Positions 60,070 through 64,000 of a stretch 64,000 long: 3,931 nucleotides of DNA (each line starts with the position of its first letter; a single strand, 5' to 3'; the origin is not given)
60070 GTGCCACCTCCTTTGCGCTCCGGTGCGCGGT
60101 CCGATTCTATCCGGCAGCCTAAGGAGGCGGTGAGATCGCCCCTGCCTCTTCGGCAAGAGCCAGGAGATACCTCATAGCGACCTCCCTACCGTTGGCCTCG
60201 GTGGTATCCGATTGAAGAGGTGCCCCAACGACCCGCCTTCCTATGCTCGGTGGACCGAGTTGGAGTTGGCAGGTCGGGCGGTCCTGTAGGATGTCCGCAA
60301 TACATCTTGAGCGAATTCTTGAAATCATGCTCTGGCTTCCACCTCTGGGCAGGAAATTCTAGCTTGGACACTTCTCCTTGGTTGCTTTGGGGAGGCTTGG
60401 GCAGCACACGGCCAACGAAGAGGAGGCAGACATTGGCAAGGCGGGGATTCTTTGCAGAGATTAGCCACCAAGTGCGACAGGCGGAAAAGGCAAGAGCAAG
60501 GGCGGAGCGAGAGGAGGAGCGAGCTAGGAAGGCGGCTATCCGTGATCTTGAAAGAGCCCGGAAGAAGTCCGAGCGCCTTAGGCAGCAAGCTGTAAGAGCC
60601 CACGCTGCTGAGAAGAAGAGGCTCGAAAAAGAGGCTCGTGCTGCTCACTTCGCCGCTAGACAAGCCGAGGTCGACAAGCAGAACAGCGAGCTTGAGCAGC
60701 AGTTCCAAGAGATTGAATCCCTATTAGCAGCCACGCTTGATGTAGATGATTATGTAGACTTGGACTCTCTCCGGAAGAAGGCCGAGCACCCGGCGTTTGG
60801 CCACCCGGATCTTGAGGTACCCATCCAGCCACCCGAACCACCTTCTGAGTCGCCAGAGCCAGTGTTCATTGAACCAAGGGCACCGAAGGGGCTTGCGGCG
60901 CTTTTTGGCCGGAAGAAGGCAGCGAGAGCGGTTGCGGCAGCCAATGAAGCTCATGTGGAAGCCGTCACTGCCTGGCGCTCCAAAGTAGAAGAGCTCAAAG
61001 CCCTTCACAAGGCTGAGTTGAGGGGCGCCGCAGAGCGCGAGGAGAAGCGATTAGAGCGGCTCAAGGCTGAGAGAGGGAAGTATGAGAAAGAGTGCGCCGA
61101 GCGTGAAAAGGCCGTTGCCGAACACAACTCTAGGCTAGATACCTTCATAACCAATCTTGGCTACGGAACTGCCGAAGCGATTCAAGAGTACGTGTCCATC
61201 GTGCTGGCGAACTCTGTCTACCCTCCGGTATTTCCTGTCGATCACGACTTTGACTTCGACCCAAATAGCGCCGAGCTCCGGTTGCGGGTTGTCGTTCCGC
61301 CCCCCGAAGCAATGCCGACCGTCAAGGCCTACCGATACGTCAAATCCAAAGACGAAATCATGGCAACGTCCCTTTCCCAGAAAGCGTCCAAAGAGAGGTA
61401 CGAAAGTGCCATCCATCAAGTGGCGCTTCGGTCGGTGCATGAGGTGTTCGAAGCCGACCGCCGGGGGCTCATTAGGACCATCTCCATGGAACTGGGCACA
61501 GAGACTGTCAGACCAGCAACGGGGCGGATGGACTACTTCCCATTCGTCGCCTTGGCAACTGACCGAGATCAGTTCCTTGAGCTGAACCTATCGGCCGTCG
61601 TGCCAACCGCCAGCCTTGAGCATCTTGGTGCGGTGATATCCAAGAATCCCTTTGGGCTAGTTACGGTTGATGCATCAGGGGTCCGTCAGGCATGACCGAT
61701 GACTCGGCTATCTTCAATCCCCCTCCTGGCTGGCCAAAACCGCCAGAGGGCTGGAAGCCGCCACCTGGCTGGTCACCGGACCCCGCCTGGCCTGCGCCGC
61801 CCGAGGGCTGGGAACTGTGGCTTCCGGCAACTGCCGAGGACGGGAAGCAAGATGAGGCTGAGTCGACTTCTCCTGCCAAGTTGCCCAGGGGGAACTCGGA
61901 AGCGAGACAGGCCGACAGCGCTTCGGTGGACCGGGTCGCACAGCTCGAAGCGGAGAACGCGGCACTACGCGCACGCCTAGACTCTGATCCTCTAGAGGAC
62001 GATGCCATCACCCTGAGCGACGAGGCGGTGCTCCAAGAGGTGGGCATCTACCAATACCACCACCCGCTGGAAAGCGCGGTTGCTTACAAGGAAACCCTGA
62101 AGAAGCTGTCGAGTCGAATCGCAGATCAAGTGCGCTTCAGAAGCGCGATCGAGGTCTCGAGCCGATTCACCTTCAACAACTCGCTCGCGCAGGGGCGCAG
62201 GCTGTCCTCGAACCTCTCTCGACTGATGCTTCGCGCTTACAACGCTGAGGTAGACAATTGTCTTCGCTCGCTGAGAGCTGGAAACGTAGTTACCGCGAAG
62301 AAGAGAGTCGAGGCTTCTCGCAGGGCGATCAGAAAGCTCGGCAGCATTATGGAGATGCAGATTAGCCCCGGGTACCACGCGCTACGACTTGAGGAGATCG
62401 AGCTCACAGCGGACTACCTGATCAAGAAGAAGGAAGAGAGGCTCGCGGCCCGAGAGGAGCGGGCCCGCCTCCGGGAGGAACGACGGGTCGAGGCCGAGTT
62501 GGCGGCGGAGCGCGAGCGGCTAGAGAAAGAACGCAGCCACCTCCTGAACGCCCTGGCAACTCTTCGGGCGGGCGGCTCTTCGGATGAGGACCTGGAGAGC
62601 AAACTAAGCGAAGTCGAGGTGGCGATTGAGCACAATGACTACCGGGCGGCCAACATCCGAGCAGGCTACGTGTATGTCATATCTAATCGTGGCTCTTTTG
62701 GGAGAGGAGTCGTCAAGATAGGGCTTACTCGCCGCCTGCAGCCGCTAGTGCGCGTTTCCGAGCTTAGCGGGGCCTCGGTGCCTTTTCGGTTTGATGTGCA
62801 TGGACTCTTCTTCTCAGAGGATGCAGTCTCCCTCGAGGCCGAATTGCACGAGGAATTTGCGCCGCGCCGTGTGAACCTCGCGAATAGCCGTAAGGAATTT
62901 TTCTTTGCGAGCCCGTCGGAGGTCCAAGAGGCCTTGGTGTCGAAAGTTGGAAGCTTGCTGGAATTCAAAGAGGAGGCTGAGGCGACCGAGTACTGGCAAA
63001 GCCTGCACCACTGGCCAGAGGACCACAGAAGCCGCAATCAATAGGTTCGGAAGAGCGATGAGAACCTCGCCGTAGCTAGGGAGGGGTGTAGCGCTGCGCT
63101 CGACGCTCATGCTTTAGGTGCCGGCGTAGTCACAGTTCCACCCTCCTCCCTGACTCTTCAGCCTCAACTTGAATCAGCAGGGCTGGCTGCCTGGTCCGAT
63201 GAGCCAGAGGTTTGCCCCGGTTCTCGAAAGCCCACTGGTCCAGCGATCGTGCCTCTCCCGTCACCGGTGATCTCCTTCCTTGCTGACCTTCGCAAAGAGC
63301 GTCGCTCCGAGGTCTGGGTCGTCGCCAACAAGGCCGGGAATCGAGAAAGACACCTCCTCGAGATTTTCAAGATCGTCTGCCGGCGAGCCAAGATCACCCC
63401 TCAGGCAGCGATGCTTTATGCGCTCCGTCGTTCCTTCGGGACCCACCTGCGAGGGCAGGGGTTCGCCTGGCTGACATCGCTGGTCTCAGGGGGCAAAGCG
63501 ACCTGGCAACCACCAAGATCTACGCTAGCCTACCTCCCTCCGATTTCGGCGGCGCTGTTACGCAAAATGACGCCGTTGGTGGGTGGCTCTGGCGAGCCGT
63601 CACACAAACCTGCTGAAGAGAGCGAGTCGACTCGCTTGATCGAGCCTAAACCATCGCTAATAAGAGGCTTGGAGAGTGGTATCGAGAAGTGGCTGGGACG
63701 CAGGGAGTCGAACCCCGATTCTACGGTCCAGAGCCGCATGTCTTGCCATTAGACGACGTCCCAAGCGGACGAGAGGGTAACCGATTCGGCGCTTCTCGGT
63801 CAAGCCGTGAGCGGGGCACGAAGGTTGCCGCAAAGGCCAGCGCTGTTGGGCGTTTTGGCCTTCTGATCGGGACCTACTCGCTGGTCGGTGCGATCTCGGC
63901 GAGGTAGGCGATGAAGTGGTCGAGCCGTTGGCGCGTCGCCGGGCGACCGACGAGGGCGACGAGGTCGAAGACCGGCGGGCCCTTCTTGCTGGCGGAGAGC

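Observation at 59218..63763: Small low-GC genomic island integrated at the 3' end of tRNA-Gln(CUG), with decayed integrase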

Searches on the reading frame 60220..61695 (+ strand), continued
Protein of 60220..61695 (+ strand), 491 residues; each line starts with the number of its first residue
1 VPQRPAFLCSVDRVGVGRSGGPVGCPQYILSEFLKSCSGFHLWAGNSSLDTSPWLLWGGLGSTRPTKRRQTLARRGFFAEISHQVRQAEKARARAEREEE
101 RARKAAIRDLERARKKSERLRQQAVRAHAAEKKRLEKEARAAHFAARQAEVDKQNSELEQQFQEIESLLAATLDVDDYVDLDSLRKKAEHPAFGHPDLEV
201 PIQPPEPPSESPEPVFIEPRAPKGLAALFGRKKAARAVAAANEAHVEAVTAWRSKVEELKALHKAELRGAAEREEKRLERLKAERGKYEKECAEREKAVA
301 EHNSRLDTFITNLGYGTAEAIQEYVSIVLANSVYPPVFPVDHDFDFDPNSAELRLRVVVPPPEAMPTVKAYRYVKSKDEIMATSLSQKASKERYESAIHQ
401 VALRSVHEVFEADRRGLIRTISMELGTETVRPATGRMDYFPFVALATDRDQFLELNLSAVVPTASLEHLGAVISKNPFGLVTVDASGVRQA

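Call 77: search_protein_families(library=pfam, proteins=[P0161, P0172, P0224, P0250, P0259, P0270, P0145, P0155, P0183, P0239], max_evalue=0.001)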
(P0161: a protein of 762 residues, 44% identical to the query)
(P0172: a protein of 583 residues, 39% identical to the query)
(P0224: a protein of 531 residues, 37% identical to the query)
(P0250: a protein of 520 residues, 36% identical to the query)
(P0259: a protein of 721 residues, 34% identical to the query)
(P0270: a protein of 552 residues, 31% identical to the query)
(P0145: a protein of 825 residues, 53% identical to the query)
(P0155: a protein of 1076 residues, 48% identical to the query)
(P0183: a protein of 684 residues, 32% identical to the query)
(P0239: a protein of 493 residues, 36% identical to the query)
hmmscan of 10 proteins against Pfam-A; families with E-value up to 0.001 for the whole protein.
P0161 (762 aa): 3 families
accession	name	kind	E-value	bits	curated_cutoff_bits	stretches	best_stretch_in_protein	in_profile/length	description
PF13455.12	MUG113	-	6.3e-16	59.2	22.3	1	650-724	1-70/73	Meiotically up-regulated gene 113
PF13250.11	DUF4041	-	1.9e-15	56.9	27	1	487-540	2-55/56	Domain of unknown function (DUF4041)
PF10544.15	T5orf172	-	4.8e-13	49.9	20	1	634-724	1-97/101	T5orf172 domain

P0172 (583 aa): 2 families
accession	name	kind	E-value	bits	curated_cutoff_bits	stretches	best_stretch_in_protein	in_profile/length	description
PF04471.18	Mrr_cat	-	7.5e-30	103.8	21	1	446-558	2-115/115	Restriction endonuclease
PF22722.2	NA-iREase1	-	1e-08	35.5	27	1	453-542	1-89/106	NACHT-associated inactive Restriction Endonuclease 1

P0224 (531 aa): 2 families
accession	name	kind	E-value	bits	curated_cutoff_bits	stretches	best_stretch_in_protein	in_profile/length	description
PF04471.18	Mrr_cat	-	5.9e-26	91.3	21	1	403-516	1-115/115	Restriction endonuclease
PF22722.2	NA-iREase1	-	1.1e-05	25.8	27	1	411-490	1-79/106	NACHT-associated inactive Restriction Endonuclease 1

P0250 (520 aa): 2 families
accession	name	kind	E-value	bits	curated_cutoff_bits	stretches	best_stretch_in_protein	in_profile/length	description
PF04471.18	Mrr_cat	-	8.5e-31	106.9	21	1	397-506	2-112/115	Restriction endonuclease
PF22722.2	NA-iREase1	-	7.4e-10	39.2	27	1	405-500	2-99/106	NACHT-associated inactive Restriction Endonuclease 1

P0259 (721 aa): 3 families
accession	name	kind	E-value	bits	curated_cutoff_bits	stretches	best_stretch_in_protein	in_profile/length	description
PF04471.18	Mrr_cat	-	2.1e-33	115.3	21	1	396-507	2-114/115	Restriction endonuclease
PF02342.23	TerD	-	2.8e-26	92.6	25.3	1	558-716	2-187/187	TerD domain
PF22722.2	NA-iREase1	-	7.3e-11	42.4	27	1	403-504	1-104/106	NACHT-associated inactive Restriction Endonuclease 1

P0270 (552 aa): 2 families
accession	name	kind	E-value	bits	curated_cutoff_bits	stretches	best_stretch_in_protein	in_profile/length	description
PF04471.18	Mrr_cat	-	5.7e-33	113.9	21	1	429-541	2-115/115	Restriction endonuclease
PF22722.2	NA-iREase1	-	4.4e-11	43.1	27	1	436-537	1-104/106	NACHT-associated inactive Restriction Endonuclease 1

P0145 (825 aa): 1 family
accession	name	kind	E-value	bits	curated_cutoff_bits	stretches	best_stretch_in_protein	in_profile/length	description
PF05729.18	NACHT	-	2.8e-08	34.2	26.7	1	260-421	3-157/167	NACHT domain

P0155 (1076 aa): 2 families
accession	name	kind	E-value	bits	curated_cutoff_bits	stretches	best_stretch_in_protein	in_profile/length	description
PF13191.12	AAA_16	-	4.4e-06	27.7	32.6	1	74-205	5-151/167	AAA ATPase domain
PF13401.12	AAA_22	-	9.9e-06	26.3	27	1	93-200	5-98/130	AAA domain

P0183 (684 aa): 0 families

P0239 (493 aa): 0 families

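Call 82: find_related_loci(query=A1, collection=viral_contigs, flank=8000)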
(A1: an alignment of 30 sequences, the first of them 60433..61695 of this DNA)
Query A1 (420 aa) in viral_contigs; peptide patterns used: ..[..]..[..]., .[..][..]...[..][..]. (x = any residue, [..] = any of these).
86 stretches matched a pattern; 9 encode a relative of the query (tblastn E <= 1e-3); 9 distinct loci.
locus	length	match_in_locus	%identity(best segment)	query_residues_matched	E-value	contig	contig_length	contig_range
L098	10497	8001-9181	55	24-420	3e-90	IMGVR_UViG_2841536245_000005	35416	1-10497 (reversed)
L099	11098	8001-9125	29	3-412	1e-35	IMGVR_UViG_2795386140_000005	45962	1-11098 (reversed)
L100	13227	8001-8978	26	44-406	2e-33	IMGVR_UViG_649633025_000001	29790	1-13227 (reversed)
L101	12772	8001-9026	27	19-403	5e-33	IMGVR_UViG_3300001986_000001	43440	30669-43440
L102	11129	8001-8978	26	22-403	2e-31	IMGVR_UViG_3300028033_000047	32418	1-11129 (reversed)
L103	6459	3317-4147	28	82-389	7e-31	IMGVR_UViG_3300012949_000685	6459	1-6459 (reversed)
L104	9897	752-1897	24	1-406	7e-30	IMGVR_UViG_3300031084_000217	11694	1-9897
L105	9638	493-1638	24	1-406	2e-29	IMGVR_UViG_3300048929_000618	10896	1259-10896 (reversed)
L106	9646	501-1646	24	1-406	2e-29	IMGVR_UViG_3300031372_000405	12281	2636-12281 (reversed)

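Call 90: search_protein_families(library=phrogs, proteins=[window:60433-61695:+], max_evalue=0.001)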
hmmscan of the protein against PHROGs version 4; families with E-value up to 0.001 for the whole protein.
window:60433-61695:+ (420 aa): 0 families

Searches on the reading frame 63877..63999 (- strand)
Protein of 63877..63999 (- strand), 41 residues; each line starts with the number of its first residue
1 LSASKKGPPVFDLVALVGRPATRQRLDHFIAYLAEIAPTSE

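Call 80: find_homologous_proteins(query=window:63877-63999:-, max_evalue=0.001)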
Query seq(41 aa): no candidate shares three 5-residue words with the query. No homologue found.
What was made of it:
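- On tRNA-integrated genomic island (tyrosine-recombinase type): The right-flank peptide found nothing (call 80).
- Tried and rejected: A search with its 41-aa C-terminus found nothing (call 80).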
